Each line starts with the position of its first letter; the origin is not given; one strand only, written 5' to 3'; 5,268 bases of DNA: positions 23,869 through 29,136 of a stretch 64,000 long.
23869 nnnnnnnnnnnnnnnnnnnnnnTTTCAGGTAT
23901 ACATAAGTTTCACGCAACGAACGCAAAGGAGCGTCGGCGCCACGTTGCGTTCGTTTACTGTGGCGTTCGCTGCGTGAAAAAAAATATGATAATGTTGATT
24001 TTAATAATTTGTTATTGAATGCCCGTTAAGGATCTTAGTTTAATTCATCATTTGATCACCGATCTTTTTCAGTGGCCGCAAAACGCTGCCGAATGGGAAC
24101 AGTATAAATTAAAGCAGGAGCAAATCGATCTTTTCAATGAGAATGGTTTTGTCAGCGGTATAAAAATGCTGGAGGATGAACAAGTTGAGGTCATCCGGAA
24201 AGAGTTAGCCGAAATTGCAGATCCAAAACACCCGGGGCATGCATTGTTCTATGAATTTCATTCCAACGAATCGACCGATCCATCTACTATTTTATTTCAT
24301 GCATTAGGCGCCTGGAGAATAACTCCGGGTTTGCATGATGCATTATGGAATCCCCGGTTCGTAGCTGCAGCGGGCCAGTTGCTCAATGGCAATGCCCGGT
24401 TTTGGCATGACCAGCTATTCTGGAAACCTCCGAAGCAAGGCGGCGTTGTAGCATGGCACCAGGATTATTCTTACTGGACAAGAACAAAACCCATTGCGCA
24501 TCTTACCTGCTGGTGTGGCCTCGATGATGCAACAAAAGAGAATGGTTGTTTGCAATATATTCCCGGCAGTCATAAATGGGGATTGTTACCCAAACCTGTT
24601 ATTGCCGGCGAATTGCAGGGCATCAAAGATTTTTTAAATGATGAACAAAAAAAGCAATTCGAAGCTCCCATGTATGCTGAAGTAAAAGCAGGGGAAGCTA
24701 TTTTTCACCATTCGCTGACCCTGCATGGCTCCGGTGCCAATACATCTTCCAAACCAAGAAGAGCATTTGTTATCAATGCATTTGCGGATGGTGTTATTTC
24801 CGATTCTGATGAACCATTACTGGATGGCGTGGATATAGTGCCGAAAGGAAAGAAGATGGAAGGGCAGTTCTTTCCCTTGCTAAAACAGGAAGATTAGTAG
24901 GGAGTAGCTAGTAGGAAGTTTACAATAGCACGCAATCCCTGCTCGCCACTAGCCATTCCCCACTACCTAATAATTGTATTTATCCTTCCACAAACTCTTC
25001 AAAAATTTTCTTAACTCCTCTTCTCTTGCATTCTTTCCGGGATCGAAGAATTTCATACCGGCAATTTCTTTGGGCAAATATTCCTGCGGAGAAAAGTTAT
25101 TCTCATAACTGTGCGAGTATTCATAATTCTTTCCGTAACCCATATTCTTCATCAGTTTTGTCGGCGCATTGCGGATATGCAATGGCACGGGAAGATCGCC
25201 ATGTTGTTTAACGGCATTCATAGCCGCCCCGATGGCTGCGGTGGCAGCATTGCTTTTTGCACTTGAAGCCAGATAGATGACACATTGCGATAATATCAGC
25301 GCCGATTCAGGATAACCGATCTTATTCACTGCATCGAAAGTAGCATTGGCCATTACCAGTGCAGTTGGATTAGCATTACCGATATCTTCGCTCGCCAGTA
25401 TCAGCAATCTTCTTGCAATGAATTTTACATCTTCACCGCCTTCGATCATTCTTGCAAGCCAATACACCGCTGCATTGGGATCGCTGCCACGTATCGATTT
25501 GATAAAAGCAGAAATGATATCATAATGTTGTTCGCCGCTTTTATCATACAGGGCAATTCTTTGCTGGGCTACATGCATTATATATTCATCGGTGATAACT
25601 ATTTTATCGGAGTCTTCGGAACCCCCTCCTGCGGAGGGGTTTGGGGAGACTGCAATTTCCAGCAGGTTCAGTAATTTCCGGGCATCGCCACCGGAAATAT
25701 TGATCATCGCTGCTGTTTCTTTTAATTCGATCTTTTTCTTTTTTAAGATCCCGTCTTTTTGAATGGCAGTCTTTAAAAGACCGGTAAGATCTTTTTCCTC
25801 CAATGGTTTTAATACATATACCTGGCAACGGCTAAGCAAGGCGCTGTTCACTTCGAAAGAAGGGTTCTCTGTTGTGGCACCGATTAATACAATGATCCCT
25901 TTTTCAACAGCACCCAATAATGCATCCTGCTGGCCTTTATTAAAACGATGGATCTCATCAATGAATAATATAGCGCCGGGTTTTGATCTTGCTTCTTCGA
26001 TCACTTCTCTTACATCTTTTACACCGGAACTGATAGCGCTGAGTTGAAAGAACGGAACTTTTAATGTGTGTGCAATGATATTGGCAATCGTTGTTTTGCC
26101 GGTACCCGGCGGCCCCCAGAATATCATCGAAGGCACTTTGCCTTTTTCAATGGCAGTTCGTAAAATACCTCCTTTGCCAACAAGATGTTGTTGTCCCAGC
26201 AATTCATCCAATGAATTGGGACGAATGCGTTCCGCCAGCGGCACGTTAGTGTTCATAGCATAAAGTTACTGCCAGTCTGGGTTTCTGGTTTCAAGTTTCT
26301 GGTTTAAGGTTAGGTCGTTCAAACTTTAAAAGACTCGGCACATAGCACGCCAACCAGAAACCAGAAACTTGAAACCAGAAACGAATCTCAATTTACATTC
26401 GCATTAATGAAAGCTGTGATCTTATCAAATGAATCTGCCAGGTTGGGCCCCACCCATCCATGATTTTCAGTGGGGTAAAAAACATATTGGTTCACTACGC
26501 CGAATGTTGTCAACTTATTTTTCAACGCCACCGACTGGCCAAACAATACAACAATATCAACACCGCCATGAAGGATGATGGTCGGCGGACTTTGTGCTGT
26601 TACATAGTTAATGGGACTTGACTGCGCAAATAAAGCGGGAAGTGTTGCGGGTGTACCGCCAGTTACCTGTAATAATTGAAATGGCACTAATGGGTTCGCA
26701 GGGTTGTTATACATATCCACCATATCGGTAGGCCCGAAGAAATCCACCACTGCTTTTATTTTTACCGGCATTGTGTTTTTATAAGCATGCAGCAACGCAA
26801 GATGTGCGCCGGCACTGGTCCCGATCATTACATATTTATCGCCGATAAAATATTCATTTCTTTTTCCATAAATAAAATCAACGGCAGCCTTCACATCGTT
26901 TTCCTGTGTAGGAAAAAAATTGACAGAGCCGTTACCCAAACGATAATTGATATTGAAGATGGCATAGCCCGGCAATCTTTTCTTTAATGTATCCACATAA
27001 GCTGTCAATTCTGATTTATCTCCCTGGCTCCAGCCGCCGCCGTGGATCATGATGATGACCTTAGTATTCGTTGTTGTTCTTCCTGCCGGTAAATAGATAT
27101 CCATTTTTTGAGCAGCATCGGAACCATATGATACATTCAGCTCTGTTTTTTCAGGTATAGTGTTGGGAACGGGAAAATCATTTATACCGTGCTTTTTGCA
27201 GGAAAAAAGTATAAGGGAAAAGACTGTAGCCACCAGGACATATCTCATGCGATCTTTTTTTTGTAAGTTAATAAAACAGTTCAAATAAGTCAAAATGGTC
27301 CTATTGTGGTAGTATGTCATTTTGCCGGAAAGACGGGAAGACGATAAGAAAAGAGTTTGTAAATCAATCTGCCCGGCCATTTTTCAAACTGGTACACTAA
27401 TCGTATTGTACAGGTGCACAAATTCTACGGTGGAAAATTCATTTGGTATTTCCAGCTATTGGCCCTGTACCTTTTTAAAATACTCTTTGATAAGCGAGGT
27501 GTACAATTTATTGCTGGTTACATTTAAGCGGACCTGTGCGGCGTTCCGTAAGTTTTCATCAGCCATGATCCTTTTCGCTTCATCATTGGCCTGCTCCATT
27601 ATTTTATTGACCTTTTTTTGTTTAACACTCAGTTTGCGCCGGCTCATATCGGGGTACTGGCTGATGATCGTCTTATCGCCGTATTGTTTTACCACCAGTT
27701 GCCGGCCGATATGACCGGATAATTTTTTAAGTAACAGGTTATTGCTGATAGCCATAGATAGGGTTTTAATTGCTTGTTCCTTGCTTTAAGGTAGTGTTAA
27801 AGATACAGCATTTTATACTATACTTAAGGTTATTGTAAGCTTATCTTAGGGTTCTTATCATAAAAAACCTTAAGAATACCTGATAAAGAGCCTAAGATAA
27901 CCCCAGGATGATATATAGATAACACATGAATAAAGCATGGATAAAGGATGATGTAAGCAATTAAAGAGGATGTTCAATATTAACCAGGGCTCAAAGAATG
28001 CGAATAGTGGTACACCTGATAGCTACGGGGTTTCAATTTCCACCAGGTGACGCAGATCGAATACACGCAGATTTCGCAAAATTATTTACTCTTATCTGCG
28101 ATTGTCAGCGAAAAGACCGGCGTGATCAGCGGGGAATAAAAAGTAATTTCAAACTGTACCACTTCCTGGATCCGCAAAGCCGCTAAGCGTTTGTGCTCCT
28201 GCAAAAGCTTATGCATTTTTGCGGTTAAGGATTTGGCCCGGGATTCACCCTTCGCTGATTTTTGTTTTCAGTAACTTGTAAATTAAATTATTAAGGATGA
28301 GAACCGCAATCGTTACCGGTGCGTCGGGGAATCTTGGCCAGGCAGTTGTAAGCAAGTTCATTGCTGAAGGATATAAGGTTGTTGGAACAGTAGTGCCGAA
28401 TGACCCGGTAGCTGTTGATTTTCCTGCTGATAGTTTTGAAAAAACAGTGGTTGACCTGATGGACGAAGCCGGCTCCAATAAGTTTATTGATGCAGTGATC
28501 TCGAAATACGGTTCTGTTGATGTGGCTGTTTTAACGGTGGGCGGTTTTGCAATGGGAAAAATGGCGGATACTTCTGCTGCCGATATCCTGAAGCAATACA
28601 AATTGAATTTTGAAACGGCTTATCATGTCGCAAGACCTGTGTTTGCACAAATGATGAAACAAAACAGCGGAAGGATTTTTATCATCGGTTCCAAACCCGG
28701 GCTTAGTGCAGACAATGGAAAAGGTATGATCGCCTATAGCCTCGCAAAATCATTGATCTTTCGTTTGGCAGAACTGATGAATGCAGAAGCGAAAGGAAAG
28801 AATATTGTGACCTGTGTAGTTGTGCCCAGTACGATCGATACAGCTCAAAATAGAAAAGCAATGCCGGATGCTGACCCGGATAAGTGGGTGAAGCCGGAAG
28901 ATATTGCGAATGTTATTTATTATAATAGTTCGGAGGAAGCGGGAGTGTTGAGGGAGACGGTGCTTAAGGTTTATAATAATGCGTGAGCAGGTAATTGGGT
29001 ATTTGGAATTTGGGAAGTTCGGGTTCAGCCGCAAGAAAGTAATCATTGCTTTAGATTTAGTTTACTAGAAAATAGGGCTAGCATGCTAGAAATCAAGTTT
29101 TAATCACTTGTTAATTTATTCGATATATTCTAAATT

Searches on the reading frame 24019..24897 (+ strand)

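Call 79: search_protein_families(library=pfam, proteins=[window:24019-24897:+], max_evalue=0.00001)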
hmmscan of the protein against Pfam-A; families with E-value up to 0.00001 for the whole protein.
window:24019-24897:+ (292 aa): 1 family
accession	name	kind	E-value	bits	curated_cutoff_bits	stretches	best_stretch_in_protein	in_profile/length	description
PF05721.19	PhyH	-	1.4e-38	133.8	22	1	39-249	1-213/213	Phytanoyl-CoA dioxygenase (PhyH)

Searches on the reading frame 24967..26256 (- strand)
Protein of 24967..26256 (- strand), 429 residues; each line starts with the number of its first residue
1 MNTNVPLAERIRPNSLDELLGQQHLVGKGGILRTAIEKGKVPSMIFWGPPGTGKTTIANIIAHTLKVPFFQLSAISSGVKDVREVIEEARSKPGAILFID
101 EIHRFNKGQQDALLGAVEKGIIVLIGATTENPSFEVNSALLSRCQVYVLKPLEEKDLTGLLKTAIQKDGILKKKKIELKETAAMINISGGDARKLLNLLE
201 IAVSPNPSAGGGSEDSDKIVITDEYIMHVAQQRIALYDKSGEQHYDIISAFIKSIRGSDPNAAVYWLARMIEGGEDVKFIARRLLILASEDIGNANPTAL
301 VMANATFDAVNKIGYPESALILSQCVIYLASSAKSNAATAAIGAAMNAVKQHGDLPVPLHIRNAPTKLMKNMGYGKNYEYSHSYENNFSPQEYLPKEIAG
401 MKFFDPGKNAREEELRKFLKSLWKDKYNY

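Call 79: search_protein_families(library=pfam, proteins=[window:24967-26256:-], max_evalue=0.00001)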
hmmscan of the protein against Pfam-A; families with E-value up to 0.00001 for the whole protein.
window:24967-26256:- (429 aa): 7 families
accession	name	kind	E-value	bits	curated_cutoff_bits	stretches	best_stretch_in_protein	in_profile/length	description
PF12002.13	MgsA_C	-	7.6e-69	231.3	27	1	257-422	1-166/167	MgsA AAA+ ATPase C terminal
PF16193.11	AAA_assoc_2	-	2.7e-24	85.7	34.3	1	174-256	3-81/81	AAA C-terminal domain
PF00004.35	AAA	-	5.6e-21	75.8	21.2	1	44-151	1-130/131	ATPase family associated with various cellular activities (AAA)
PF05496.18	RuvB_N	-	2.3e-15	57.1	27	1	11-128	1-120/159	Holliday junction DNA helicase RuvB P-loop domain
PF07728.20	AAA_5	-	1.1e-06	29.2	22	0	44-125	2-98/139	AAA domain (dynein-related subfamily)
PF13173.12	AAA_14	-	8.6e-06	26.2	27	0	44-153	5-124/129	AAA domain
PF14532.12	Sigma54_activ_2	-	9.5e-06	26.3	25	0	39-119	20-95/138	Sigma-54 interaction domain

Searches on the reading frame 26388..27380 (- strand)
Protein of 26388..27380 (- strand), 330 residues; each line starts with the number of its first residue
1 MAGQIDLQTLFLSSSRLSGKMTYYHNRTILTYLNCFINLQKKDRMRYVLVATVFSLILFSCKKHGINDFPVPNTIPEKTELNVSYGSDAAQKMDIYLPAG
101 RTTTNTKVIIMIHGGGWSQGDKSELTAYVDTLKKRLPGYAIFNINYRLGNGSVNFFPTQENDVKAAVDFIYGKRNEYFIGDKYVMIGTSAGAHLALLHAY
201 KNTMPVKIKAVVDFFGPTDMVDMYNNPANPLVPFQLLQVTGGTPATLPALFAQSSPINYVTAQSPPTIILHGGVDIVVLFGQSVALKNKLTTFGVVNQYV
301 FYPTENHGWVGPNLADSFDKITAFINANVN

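Call 79: search_protein_families(library=pfam, proteins=[window:26388-27380:-], max_evalue=0.00001)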
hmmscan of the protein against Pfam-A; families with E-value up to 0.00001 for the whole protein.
window:26388-27380:- (330 aa): 3 families
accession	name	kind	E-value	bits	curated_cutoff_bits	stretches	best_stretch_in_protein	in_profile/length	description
PF20434.5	BD-FAE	-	2.7e-50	171.3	26.8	1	93-290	1-215/215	BD-FAE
PF00326.27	Peptidase_S9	-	6.1e-12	45.9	22.6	1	162-328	47-209/213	Prolyl oligopeptidase family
PF07859.19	Abhydrolase_3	-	1.4e-10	41.7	25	1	109-310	1-209/210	alpha/beta hydrolase fold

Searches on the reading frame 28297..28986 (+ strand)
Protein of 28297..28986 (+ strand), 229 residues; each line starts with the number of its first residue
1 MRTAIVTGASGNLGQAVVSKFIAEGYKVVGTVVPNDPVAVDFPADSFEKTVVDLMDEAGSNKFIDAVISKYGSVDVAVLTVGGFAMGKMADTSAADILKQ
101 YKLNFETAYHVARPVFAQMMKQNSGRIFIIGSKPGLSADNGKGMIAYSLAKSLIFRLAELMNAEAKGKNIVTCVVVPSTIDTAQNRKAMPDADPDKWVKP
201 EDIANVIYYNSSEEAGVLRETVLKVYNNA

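Call 3: search_protein_families(library=pfam, proteins=[window:28297-28986:+], max_evalue=1)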
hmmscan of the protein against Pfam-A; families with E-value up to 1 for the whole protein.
window:28297-28986:+ (229 aa): 6 families
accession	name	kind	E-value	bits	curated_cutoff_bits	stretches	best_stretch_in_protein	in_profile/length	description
PF00106.31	adh_short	-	1.2e-25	90.5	26.6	1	3-189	2-191/195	short chain dehydrogenase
PF13561.12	adh_short_C2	-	2e-16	60.7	27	1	9-217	2-223/236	Enoyl-(Acyl carrier protein) reductase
PF01370.27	Epimerase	-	0.00033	20.6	20.9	1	5-66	2-62/240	NAD dependent epimerase/dehydratase family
PF13460.12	NAD_binding_10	-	0.022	15.1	27.2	1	8-126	1-92/184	NAD(P)H-binding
PF04321.23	RmlD_sub_bind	-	0.13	11.8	27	1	4-53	3-36/287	RmlD substrate binding domain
PF03807.23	F420_oxidored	-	0.14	13.2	21.6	1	9-31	6-30/94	NADP oxidoreductase coenzyme F420-dependent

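Call 49: find_related_loci(query=window:28297-28986:+, collection=genome_contigs, flank=5000)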
Query window:28297-28986:+ (229 aa) in genome_contigs; peptide patterns used: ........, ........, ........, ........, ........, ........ (x = any residue, [..] = any of these).
155 stretches matched a pattern; 52 encode a relative of the query (tblastn E <= 1e-3); 52 distinct loci.
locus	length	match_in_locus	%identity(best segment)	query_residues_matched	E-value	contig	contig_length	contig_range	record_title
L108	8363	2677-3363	81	1-229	1e-120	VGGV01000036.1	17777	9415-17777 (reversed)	MAG: Bacteroidetes bacterium isolate K_Offshore_80m_m1_206 K_Offshore_80m_m1_206_Ga0194132_10006654, whole genome shotgu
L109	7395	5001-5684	74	2-229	3e-115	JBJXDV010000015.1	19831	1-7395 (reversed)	MAG: Chitinophagaceae bacterium isolate P.bin.65 k127_2679205, whole genome shotgun sequence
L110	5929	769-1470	74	1-229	1e-114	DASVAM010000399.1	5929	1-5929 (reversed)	MAG TPA_asm: Chitinophagaceae bacterium isolate SMAG_U1952 k141_1891877, whole genome shotgun sequence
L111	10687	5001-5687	72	1-229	1e-113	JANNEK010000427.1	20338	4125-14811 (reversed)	MAG: Chitinophagaceae bacterium isolate OTE_75_metabat_395 OTE_75_k141_2630453, whole genome shotgun sequence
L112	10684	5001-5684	73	2-229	6e-113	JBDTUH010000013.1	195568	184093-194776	MAG: Chitinophagaceae bacterium isolate cluster3_bin.4 NODE_63_length_195568_cov_14.642474, whole genome shotgun sequenc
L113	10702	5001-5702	71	1-229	2e-112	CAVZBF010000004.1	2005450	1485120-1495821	MAG: uncultured Bacteroidetes bacterium isolate MFD09212.bin.2.196 genome assembly, contig: contig_6810, whole genome sh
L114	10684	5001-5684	71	1-228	6e-111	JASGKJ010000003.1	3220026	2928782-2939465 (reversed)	MAG: Ferruginibacter sp. isolate 5N573 JMF-2111-06-0005.ont.bin.573_2, whole genome shotgun sequence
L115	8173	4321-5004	72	2-229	9e-111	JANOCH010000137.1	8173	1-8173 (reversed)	MAG: Chitinophagaceae bacterium isolate VAR_17_metabat_420 VAR_17_k141_3475671, whole genome shotgun sequence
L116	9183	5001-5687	69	1-229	8e-110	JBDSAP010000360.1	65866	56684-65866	MAG: Ferruginibacter sp. isolate cluster1_bin.112 k127_2224014, whole genome shotgun sequence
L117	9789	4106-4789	74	2-229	1e-109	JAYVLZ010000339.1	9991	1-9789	MAG: Chitinophagaceae bacterium isolate GL56_Down_metabinner_7 GL56_Down_metabinner_7_338, whole genome shotgun sequence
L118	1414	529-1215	69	1-229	9e-118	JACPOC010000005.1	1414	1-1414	MAG: Bacteroidetes bacterium isolate NC_groundwater_591_Pr5_B-0.1um_36_15 alan_book_18_scaffold_155741, whole genome sho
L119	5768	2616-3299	72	2-229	8e-109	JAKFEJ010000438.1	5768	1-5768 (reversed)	MAG: Chitinophagaceae bacterium isolate LC070 contig-124_11873, whole genome shotgun sequence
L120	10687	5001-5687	75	1-229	2e-107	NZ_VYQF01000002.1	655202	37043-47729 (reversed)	Ginsengibacter hankyongi strain BR5-29 BR5-29-2_scaffold2, whole genome shotgun sequence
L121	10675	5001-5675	75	5-229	9e-107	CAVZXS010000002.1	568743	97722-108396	MAG: uncultured Bacteroidetes bacterium isolate MFD04651.bin.1.29 genome assembly, contig: contig_12646, whole genome sh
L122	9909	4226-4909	65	2-229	7e-105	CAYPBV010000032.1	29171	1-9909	MAG TPA_asm: uncultured Chitinophagaceae bacterium isolate binchicken_co311_65 genome assembly, contig: NODE_2733_length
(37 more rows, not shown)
